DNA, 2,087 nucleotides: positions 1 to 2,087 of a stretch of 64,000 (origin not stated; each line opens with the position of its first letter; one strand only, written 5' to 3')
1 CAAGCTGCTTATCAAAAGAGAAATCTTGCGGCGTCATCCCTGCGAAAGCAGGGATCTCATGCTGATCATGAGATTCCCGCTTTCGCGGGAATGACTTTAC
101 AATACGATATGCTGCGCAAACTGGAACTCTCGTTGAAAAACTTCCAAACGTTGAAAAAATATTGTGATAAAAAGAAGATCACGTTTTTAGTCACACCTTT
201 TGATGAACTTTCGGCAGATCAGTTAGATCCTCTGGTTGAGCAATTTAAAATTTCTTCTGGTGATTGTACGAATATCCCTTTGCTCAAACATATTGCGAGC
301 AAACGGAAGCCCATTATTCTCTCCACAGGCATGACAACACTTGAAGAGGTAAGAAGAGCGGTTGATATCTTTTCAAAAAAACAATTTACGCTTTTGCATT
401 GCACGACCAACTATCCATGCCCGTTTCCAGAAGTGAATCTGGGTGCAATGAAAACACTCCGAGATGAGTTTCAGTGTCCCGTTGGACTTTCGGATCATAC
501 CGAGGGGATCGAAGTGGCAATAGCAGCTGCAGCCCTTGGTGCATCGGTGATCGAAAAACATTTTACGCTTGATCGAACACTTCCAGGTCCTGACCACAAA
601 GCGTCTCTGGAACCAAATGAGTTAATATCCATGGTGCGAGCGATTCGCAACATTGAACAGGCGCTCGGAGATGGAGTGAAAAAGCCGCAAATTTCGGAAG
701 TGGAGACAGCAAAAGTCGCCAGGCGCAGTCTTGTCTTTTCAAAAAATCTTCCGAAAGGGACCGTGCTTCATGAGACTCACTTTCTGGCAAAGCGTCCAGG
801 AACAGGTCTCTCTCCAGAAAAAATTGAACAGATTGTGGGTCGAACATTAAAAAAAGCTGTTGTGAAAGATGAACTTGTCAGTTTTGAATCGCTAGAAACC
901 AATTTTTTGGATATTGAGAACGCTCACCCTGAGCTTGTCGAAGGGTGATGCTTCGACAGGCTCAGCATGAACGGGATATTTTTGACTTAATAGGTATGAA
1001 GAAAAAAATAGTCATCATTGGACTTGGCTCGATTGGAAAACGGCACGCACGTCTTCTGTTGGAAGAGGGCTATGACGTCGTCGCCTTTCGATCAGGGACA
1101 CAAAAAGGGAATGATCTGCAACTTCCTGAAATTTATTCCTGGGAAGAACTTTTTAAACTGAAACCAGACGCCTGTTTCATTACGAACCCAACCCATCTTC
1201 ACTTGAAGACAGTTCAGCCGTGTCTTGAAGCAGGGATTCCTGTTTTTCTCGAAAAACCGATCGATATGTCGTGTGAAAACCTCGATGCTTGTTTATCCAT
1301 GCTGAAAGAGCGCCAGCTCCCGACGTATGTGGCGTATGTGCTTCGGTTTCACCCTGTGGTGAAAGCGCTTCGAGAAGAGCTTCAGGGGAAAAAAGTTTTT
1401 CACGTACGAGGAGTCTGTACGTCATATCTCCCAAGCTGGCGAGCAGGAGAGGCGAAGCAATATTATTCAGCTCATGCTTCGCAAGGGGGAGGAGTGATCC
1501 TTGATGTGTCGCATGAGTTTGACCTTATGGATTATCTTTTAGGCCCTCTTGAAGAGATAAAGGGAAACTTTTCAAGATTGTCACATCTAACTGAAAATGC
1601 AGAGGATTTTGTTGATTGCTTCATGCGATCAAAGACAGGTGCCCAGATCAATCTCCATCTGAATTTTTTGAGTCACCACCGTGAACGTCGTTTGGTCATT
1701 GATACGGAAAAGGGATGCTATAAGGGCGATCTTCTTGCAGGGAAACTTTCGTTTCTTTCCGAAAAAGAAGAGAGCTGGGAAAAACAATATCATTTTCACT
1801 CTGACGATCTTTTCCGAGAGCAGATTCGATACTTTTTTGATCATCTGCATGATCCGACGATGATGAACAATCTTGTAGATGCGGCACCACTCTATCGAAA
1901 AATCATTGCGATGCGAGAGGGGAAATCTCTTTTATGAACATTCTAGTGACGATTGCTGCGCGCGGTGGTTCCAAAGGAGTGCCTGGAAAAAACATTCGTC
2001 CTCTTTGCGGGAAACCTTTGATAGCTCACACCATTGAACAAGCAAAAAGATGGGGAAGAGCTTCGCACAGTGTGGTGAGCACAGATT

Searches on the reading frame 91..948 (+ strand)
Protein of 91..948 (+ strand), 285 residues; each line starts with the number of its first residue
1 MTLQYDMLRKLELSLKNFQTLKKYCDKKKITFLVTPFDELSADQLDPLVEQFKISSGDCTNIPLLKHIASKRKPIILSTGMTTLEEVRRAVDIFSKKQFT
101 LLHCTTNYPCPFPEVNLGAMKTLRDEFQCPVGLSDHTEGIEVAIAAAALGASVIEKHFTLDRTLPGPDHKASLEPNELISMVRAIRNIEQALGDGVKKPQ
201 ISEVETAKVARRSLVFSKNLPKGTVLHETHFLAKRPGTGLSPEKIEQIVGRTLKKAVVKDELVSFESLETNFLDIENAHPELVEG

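Call 32: search_protein_families(library=pfam, proteins=[window:91-948:+], max_evalue=0.0001)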
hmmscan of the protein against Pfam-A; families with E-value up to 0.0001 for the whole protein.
window:91-948:+ (285 aa): 2 families
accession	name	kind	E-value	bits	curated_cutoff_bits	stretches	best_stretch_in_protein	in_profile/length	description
PF03102.20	NeuB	-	7.7e-82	274.8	22.1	1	4-197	44-241/241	NeuB family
PF08666.17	SAF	-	7.6e-09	36.4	21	1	211-267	1-61/63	SAF domain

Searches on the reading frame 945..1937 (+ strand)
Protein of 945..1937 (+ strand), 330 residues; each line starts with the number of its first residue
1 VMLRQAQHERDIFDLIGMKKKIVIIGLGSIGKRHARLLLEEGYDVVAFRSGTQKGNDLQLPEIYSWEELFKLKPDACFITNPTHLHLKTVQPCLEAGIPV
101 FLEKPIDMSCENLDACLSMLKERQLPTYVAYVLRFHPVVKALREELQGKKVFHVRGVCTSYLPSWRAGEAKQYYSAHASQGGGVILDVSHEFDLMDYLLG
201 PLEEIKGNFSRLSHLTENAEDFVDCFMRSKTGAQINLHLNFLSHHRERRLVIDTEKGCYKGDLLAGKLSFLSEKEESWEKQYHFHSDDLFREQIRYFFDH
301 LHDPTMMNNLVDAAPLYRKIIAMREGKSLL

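Call 32: search_protein_families(library=pfam, proteins=[window:945-1937:+], max_evalue=0.0001)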
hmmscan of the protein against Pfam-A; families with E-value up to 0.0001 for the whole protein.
window:945-1937:+ (330 aa): 2 families
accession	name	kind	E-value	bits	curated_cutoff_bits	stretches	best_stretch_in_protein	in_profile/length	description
PF01408.29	GFO_IDH_MocA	-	1.4e-13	52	24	1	21-130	2-119/120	Oxidoreductase family, NAD-binding Rossmann fold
PF22725.1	GFO_IDH_MocA_C3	-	1.2e-12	48.4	27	1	150-259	15-123/124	GFO/IDH/MocA C-terminal domain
